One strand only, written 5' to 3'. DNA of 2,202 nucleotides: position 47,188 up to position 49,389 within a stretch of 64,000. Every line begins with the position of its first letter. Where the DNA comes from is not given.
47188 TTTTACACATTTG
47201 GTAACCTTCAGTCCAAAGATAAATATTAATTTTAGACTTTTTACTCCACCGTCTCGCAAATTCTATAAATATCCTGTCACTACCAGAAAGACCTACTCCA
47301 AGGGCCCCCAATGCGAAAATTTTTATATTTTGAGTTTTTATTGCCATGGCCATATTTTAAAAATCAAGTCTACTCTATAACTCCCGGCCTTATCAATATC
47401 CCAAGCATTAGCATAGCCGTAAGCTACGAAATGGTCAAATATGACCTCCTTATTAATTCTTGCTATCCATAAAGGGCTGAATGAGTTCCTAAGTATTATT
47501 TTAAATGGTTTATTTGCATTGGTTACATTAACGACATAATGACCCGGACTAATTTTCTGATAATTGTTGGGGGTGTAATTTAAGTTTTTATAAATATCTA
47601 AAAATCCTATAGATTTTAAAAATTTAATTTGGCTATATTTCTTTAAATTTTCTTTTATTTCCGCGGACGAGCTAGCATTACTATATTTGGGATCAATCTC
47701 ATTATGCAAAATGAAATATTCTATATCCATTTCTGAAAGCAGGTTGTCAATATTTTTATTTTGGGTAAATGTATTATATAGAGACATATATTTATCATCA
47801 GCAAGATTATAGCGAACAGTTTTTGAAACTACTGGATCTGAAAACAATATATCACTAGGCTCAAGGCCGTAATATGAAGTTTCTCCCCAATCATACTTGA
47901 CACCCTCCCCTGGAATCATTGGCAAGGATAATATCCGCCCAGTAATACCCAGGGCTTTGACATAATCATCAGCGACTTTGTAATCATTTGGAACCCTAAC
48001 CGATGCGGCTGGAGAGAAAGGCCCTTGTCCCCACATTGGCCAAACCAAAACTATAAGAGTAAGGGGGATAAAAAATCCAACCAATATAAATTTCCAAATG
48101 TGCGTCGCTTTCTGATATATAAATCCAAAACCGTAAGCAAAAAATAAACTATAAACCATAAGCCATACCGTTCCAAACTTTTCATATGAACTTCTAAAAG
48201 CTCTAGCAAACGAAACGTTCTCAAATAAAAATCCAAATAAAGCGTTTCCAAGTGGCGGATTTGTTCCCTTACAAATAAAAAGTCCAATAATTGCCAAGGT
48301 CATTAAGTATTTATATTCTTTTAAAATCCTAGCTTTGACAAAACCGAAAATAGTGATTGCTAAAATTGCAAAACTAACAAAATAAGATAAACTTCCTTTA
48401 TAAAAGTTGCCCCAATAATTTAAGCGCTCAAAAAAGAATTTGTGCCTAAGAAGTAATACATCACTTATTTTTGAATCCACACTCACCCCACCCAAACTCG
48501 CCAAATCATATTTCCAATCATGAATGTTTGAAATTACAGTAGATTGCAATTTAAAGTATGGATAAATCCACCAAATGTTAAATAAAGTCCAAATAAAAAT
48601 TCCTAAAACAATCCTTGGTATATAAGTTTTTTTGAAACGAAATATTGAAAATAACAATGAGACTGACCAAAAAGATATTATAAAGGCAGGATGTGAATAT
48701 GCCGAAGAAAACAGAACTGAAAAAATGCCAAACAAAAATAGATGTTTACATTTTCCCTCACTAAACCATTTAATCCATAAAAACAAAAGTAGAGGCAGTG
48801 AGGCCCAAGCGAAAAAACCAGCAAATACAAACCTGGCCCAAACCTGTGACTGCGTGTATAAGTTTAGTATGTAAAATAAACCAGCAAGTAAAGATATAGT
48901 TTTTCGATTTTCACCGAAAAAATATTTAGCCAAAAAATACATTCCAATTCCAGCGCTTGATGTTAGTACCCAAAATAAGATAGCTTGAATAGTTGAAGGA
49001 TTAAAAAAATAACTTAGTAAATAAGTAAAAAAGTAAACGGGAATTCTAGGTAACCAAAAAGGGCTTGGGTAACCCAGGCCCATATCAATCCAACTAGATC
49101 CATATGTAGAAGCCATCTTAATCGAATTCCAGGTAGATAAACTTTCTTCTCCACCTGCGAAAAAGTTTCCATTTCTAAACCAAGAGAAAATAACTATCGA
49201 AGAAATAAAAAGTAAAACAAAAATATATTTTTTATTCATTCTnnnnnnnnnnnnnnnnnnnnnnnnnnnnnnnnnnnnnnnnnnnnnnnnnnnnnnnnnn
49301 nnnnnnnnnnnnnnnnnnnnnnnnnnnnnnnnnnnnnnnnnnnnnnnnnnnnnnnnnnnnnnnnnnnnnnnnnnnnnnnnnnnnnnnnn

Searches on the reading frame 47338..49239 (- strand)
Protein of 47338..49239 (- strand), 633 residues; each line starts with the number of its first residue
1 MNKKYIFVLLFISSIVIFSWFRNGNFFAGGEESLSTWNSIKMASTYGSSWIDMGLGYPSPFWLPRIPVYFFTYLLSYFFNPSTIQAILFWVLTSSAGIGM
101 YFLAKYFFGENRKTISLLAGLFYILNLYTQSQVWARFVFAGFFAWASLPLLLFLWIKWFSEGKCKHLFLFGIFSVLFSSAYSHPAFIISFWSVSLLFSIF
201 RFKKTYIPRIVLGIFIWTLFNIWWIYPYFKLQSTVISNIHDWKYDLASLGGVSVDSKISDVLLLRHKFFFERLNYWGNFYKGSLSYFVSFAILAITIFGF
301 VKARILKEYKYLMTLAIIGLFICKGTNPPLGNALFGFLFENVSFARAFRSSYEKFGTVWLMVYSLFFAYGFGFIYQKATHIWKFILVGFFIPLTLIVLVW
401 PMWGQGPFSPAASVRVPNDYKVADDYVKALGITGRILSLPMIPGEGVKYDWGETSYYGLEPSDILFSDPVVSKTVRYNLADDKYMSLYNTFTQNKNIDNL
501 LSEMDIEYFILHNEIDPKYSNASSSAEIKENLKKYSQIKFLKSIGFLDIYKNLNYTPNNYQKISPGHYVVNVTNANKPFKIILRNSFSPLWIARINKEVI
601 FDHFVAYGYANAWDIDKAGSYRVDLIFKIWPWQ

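Call 8: search_protein_families(library=pfam, proteins=[window:47338-49239:-], max_evalue=0.001)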
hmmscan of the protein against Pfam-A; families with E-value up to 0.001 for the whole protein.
window:47338-49239:- (633 aa): 0 families

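Call 44: search_protein_families(library=pfam, proteins=[window:47338-49239:-], max_evalue=1)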
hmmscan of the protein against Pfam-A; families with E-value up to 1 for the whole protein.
window:47338-49239:- (633 aa): 2 families
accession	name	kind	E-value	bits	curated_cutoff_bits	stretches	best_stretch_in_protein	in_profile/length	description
PF11847.13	GT-C_AftD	-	0.0053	15.2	26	1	385-545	379-540/661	Alpha-(1->3)-arabinofuranosyltransferase, N-terminal GT-C domain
PF04474.17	DUF554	-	0.27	11.1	25.1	0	274-322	92-137/220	Protein of unknown function (DUF554)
